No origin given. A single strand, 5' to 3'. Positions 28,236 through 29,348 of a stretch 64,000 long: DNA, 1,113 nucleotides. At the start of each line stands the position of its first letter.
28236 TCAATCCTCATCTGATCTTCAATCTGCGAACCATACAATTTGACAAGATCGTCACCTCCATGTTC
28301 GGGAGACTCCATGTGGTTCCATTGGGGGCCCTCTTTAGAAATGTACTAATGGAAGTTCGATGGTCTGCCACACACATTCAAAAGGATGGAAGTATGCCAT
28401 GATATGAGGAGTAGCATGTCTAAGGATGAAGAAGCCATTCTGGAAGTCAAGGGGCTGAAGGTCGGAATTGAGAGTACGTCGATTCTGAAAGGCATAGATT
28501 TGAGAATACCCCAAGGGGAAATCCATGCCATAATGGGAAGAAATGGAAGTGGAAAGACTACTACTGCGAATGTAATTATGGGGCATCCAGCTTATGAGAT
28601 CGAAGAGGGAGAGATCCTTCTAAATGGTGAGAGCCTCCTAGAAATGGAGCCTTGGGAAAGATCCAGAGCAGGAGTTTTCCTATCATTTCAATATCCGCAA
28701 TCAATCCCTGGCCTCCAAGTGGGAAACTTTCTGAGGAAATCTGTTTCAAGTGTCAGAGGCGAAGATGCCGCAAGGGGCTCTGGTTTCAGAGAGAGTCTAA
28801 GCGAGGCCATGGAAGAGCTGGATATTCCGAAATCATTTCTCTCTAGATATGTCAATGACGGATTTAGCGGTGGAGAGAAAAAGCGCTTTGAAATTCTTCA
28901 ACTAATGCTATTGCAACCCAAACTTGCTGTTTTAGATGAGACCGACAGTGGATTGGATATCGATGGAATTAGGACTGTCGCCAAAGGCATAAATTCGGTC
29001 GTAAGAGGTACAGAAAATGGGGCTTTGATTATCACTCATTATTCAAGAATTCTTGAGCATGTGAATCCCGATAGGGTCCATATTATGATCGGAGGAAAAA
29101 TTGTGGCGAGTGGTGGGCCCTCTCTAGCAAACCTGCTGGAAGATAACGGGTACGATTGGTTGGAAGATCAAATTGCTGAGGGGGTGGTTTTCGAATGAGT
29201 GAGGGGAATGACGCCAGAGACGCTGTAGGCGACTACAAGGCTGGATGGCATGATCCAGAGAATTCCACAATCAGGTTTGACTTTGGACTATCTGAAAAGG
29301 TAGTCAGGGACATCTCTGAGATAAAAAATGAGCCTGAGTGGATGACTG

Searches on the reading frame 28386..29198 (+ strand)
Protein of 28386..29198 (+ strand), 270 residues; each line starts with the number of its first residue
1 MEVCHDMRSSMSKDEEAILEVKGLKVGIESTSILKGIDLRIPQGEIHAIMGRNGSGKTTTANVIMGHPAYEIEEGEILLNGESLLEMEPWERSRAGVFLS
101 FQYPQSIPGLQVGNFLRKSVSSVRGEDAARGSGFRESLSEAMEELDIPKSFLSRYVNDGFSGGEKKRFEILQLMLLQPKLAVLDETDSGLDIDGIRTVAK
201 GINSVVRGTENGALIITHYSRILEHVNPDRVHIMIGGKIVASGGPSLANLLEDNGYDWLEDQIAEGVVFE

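Call 37: search_protein_families(library=ncbifam, proteins=[window:28386-29198:+], max_evalue=1e-8)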
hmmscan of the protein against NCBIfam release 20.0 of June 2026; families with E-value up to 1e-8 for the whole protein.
window:28386-29198:+ (270 aa): 143 families (the best 25 are shown)
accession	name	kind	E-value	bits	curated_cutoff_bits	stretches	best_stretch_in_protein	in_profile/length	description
TIGR01978.1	sufC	equivalog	1e-92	310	212.8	1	19-259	1-243/243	Fe-S cluster assembly ATPase SufC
NF007134.0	PRK09580.1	equivalog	3.1e-75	252.8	400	1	19-262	2-247/248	Fe-S cluster assembly ATPase SufC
TIGR04520.1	ECF_ATPase_1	equivalog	1.1e-24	87.3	315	1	30-246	14-221/269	energy-coupling factor transporter ATPase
TIGR03410.1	urea_trans_UrtE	equivalog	3.4e-24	85.6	285.8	1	19-243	1-214/230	urea ABC transporter ATP-binding subunit UrtE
TIGR04406.1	LPS_export_lptB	equivalog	3.4e-24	85.5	240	1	19-246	2-220/239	LPS export ABC transporter ATP-binding protein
TIGR03411.1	urea_trans_UrtD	equivalog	1.6e-22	80.3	304.1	1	18-243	2-224/242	urea ABC transporter ATP-binding protein UrtD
NF010156.0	PRK13635.1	equivalog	4.1e-22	78.6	392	1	30-246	19-225/279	energy-coupling factor ABC transporter ATP-binding protein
TIGR04521.1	ECF_ATPase_2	equivalog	1.2e-21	77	330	1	31-246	18-230/279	energy-coupling factor transporter ATPase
TIGR03864.1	PQQ_ABC_ATP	hypoth_equivalog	1.2e-20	74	302.25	1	19-245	2-216/236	ABC transporter, ATP-binding subunit, PQQ-dependent alcohol dehydrogenase system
NF007601.2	PRK10247.1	equivalog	2.1e-20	73.1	292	1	18-225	1-197/204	iron efflux ABC transporter ATP-binding subunit FetA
NF010068.0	PRK13548.1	equivalog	4.4e-20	71.9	261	1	16-246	3-228/261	heme ABC transporter ATP-binding protein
TIGR03375.1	type_I_sec_LssB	subfamily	6.8e-20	70.9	693.1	1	30-244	479-684/696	type I secretion system permease/ATPase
TIGR02769.1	nickel_nikE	equivalog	8.9e-20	71.3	332.55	1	29-241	22-231/265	nickel import ATP-binding protein NikE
NF010167.0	PRK13648.1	subfamily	2.7e-19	69.6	241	1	16-245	5-226/269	energy-coupling factor transporter ATPase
TIGR01188.1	drrA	subfamily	8.9e-19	67.9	312.45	1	31-246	6-209/302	daunorubicin resistance ABC transporter, ATP-binding protein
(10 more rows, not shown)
